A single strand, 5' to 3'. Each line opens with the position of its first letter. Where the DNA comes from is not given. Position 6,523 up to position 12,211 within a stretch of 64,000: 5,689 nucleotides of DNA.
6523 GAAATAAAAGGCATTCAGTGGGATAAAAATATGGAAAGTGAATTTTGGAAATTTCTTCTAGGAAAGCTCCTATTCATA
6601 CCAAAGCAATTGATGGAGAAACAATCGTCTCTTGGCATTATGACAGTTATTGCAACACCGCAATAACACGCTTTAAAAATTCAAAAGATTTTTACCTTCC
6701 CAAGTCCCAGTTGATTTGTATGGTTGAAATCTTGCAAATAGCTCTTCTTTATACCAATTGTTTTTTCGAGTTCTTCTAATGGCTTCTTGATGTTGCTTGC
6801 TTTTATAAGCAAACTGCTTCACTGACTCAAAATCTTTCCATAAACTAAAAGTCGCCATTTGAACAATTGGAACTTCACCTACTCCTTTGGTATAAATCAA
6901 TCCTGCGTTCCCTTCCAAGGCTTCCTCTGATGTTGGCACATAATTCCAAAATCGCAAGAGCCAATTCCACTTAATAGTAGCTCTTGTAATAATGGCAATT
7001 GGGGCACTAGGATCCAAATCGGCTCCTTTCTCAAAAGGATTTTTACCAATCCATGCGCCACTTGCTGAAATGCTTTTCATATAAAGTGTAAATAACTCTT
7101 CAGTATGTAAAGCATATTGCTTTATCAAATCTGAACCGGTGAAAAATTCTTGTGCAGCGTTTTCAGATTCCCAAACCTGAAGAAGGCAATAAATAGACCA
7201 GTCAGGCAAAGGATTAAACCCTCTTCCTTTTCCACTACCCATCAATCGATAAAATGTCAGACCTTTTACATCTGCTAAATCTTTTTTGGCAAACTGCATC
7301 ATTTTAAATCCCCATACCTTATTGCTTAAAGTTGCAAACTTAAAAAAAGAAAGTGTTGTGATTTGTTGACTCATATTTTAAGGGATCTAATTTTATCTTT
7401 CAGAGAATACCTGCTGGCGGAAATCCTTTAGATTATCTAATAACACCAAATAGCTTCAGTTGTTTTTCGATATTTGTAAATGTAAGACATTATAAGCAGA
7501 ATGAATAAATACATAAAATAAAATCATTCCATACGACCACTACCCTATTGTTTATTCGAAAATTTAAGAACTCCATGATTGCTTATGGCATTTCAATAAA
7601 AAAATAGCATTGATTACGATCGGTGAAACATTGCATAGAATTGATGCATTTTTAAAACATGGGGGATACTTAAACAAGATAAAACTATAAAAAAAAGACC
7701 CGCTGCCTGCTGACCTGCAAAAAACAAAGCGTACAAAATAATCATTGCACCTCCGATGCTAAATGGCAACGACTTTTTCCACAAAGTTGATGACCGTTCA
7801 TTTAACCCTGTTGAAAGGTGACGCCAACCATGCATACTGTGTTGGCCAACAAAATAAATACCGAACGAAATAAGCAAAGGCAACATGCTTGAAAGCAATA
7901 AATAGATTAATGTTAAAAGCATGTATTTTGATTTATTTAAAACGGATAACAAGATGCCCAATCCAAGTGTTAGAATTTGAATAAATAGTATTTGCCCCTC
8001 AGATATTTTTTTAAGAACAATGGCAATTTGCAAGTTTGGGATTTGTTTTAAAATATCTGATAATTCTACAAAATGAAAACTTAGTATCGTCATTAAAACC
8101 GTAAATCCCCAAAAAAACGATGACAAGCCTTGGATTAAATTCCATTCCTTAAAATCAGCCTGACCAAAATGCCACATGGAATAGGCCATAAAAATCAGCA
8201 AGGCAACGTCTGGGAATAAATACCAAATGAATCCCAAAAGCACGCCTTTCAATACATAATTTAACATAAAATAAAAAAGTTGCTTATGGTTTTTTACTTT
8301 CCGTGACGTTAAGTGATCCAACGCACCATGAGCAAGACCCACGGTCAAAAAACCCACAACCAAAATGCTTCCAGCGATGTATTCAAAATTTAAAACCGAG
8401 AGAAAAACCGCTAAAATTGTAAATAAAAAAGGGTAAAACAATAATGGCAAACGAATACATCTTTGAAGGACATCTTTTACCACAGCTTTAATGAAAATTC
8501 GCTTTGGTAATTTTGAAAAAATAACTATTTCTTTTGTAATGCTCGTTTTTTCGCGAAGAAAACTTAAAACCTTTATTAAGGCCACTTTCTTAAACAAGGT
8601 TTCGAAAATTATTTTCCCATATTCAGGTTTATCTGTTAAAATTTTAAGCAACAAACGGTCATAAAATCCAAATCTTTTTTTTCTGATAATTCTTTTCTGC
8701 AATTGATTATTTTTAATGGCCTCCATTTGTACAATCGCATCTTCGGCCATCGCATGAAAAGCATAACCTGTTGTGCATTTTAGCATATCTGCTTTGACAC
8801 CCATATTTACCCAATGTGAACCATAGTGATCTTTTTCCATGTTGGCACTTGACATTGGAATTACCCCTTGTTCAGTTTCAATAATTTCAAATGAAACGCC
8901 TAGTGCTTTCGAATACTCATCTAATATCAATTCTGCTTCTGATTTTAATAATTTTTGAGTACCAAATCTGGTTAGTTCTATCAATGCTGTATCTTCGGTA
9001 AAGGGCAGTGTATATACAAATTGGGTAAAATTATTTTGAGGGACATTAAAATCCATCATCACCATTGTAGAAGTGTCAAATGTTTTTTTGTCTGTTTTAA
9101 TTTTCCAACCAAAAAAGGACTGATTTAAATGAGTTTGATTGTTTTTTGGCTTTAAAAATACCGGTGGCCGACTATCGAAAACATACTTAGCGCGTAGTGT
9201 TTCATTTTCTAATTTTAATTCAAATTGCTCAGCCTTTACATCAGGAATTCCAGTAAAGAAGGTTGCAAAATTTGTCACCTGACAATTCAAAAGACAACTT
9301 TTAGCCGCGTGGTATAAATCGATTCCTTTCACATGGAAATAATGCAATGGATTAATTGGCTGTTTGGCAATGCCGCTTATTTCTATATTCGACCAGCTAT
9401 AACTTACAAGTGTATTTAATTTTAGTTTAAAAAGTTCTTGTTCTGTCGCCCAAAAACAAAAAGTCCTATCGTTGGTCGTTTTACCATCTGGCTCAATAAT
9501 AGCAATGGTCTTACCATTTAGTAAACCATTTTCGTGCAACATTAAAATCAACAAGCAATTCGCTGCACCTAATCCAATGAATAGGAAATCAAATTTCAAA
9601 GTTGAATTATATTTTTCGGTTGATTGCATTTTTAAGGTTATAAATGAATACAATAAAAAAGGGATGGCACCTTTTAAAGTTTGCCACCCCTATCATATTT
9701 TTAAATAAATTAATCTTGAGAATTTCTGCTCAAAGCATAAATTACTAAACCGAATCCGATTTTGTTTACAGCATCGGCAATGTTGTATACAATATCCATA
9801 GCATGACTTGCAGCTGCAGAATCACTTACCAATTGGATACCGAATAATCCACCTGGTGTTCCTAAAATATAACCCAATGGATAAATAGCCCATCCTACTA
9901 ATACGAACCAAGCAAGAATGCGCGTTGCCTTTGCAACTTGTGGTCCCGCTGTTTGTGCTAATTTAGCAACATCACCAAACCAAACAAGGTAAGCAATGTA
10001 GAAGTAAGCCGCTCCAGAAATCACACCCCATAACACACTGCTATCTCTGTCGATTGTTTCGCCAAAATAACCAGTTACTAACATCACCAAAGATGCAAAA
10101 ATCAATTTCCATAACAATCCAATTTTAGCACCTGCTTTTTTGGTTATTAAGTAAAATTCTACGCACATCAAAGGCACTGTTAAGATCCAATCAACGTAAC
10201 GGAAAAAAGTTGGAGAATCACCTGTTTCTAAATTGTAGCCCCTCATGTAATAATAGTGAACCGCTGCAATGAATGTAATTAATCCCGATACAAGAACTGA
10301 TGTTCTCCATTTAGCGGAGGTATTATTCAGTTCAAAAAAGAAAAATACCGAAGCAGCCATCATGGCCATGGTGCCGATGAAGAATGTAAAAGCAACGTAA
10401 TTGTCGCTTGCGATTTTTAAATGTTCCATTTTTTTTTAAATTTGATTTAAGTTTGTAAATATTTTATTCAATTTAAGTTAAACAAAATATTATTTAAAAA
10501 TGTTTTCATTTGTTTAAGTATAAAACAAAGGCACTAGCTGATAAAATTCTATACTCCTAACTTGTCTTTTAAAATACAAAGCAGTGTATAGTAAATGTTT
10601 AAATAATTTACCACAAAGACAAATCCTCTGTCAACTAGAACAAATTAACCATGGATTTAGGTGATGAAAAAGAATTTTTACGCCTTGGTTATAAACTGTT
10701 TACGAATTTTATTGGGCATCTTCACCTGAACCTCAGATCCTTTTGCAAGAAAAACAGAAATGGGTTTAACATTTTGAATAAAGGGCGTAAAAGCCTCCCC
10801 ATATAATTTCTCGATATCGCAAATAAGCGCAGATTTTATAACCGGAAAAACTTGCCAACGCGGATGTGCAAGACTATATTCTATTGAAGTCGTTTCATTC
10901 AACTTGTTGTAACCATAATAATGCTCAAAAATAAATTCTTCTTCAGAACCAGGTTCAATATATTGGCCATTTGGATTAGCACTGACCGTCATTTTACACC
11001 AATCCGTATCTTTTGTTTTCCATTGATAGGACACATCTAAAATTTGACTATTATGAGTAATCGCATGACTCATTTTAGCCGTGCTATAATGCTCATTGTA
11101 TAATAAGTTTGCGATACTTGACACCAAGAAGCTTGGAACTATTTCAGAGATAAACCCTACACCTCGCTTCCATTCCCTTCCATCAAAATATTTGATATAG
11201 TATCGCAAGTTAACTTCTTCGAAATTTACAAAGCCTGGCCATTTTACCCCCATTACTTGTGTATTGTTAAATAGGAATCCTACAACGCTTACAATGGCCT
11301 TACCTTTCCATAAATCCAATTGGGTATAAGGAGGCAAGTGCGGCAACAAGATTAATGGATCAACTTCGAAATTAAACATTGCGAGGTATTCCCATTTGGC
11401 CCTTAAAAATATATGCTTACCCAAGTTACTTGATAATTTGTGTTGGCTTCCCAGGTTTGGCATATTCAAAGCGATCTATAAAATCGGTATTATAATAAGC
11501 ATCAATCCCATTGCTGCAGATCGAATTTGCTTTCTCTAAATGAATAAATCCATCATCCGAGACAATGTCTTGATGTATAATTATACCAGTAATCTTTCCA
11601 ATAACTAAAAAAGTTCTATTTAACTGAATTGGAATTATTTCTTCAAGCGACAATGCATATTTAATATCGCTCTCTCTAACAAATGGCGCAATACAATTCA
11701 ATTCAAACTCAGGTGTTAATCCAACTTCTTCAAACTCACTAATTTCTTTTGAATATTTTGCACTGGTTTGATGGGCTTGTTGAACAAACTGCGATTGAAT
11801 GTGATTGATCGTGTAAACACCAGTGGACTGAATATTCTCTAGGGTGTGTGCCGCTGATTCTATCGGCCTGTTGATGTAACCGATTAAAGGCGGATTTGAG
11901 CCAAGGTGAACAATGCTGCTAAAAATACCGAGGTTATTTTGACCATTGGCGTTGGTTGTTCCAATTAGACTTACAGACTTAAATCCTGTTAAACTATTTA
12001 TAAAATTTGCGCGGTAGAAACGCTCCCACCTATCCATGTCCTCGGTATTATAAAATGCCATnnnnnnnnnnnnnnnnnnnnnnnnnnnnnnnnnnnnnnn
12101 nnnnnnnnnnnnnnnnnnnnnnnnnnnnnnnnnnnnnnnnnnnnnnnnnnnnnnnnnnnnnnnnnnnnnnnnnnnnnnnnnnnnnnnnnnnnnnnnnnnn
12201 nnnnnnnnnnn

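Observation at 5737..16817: Contiguous 11-kb 'light island' joining retinal phototrophy, carotenoid tailoring, flavin metabolism and three photolyase classes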

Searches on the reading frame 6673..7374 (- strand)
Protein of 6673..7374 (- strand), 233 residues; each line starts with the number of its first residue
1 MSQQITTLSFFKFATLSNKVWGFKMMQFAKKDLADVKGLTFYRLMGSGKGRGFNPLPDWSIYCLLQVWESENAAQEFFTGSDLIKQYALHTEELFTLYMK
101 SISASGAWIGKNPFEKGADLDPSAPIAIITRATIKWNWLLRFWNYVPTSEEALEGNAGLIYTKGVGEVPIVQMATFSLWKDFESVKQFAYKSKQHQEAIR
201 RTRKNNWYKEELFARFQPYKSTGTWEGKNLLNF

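Call 3: search_protein_families(library=pfam, proteins=[window:6673-7374:-], max_evalue=0.001)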
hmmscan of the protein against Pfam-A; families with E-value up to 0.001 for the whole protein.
window:6673-7374:- (233 aa): 1 family
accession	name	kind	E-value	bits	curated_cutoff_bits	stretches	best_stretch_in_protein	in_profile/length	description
PF11695.14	DUF3291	-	6.7e-06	26.3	23.5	1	172-210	60-95/139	Domain of unknown function (DUF3291)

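Call 4: search_protein_families(library=ncbifam, proteins=[window:6673-7374:-], max_evalue=0.001)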
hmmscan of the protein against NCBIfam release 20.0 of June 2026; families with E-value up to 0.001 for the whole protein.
window:6673-7374:- (233 aa): 1 family
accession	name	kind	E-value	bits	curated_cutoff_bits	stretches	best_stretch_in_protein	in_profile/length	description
NF045923.1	SpheroidMoxCrtARhod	equivalog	7.9e-69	231.5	300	1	4-228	2-226/226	spheroidene monooxygenase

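Call 47: search_protein_families(library=pfam, proteins=[window:6673-7374:-], max_evalue=10)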
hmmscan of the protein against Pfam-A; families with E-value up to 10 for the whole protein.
window:6673-7374:- (233 aa): 2 families
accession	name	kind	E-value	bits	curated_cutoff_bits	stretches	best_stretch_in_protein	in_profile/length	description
PF11695.14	DUF3291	-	6.7e-06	26.3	23.5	1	172-210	60-95/139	Domain of unknown function (DUF3291)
PF13826.12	Monooxy_af470-like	-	0.029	15.1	25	1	171-205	52-85/118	Monooxygenase af470-like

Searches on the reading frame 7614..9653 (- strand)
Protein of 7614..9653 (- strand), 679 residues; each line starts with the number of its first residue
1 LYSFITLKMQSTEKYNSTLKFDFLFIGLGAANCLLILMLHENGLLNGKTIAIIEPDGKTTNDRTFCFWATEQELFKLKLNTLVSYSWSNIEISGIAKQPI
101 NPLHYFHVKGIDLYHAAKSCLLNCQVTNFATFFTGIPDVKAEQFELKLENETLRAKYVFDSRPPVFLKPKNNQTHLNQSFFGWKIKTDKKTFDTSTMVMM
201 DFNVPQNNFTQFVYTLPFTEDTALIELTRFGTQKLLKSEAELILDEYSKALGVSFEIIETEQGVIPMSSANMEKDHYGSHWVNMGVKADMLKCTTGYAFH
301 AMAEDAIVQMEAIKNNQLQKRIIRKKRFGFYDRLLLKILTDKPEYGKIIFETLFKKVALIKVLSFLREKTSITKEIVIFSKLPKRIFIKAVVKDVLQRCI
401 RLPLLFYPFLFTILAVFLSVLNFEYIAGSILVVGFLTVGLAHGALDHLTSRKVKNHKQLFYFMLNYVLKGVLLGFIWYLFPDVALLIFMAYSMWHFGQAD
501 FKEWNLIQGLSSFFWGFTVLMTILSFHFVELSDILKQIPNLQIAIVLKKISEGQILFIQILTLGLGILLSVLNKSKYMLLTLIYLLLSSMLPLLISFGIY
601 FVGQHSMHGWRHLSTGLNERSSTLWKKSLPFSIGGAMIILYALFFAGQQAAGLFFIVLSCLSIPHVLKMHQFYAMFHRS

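Call 3: search_protein_families(library=pfam, proteins=[window:7614-9653:-], max_evalue=0.001)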
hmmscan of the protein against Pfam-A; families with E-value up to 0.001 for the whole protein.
window:7614-9653:- (679 aa): 2 families
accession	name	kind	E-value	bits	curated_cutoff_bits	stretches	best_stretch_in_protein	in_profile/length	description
PF05834.18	Lycopene_cycl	-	1.7e-42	146.3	23.4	1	22-384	1-372/380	Lycopene cyclase protein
PF15461.11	BCD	-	2.8e-29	103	28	1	434-668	2-262/267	Beta-carotene 15,15'-dioxygenase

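Call 4: search_protein_families(library=ncbifam, proteins=[window:7614-9653:-], max_evalue=0.001)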
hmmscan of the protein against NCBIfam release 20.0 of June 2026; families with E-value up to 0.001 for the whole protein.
window:7614-9653:- (679 aa): 4 families
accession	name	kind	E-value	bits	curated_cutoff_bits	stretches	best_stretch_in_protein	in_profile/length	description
TIGR03753.1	blh_monoox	subfamily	1.9e-35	122.7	95.25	1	430-667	2-257/260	beta-carotene 15,15'-dioxygenase, Brp/Blh family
TIGR01790.1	carotene-cycl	subfamily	1.7e-24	86.7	209.5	1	22-315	1-297/387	lycopene cyclase family protein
TIGR01789.1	lycopene_cycl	equivalog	6.1e-17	61.8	215.2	1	22-323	1-297/370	lycopene beta-cyclase CrtY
NF045687.1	LycopCycCtrL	equivalog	2.3e-08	33.5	500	1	21-315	2-299/410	lycopene beta cyclase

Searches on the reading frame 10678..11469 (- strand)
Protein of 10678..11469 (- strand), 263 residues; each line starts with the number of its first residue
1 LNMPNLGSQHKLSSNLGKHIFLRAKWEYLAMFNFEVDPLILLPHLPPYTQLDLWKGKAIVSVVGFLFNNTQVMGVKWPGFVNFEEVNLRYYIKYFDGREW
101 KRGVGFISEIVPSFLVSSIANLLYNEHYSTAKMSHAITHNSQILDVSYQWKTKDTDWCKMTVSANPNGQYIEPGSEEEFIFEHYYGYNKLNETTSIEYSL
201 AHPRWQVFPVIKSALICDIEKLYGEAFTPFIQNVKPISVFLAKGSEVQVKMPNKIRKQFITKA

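Call 3: search_protein_families(library=pfam, proteins=[window:10678-11469:-], max_evalue=0.001)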
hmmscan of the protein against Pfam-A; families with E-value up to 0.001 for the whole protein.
window:10678-11469:- (263 aa): 1 family
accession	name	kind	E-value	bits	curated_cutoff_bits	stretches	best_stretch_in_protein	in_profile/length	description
PF09844.14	DUF2071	-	1.1e-48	166.1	27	1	24-245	2-211/212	Uncharacterized conserved protein (COG2071)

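Call 4: search_protein_families(library=ncbifam, proteins=[window:10678-11469:-], max_evalue=0.001)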
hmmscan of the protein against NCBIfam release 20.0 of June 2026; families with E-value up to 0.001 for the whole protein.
window:10678-11469:- (263 aa): 0 families

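Call 60: search_solved_structures(query=window:10678-11469:-, max_evalue=1)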
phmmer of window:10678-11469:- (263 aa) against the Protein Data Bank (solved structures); distinct sequences matched with E-value up to 1: 0.

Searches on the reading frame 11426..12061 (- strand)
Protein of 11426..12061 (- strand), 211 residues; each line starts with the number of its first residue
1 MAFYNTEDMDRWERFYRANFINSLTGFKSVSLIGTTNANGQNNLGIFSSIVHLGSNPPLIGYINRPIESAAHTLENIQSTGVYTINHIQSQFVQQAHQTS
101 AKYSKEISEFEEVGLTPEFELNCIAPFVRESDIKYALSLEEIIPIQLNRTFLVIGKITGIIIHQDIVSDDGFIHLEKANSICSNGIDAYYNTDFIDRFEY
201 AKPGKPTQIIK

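Call 3: search_protein_families(library=pfam, proteins=[window:11426-12061:-], max_evalue=0.001)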
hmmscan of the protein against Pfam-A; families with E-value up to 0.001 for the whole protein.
window:11426-12061:- (211 aa): 1 family
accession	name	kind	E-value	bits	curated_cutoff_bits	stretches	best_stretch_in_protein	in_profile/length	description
PF01613.24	Flavin_Reduct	-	1.1e-13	52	27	1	30-165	8-136/153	Flavin reductase like domain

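Call 4: search_protein_families(library=ncbifam, proteins=[window:11426-12061:-], max_evalue=0.001)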
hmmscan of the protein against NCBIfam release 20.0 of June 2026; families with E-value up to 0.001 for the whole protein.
window:11426-12061:- (211 aa): 0 families

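Call 47: search_protein_families(library=pfam, proteins=[window:11426-12061:-], max_evalue=10)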
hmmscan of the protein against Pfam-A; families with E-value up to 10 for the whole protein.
window:11426-12061:- (211 aa): 1 family
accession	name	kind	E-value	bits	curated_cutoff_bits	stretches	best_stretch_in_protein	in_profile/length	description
PF01613.24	Flavin_Reduct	-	1.1e-13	52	27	1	30-165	8-136/153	Flavin reductase like domain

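Call 59: search_solved_structures(query=window:11426-12061:-, max_evalue=0.01)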
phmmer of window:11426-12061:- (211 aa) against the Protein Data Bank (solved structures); distinct sequences matched with E-value up to 0.01: 5.
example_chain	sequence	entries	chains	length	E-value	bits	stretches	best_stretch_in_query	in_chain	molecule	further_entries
3fge_A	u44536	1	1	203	1.3e-57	198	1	5-202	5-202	putative flavin reductase with split barrel domain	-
2d5m_A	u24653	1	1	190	1e-06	31.9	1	32-187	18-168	flavoredoxin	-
4z85_A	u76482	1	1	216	5.2e-06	29.6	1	21-170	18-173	2-nitrobenzoate nitroreductase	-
3bpk_A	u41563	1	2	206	3.8e-05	26.8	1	30-181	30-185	Nitrilotriacetate monooxygenase component B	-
1eje_A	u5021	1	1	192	0.0046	20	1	31-181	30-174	FMN-BINDING PROTEIN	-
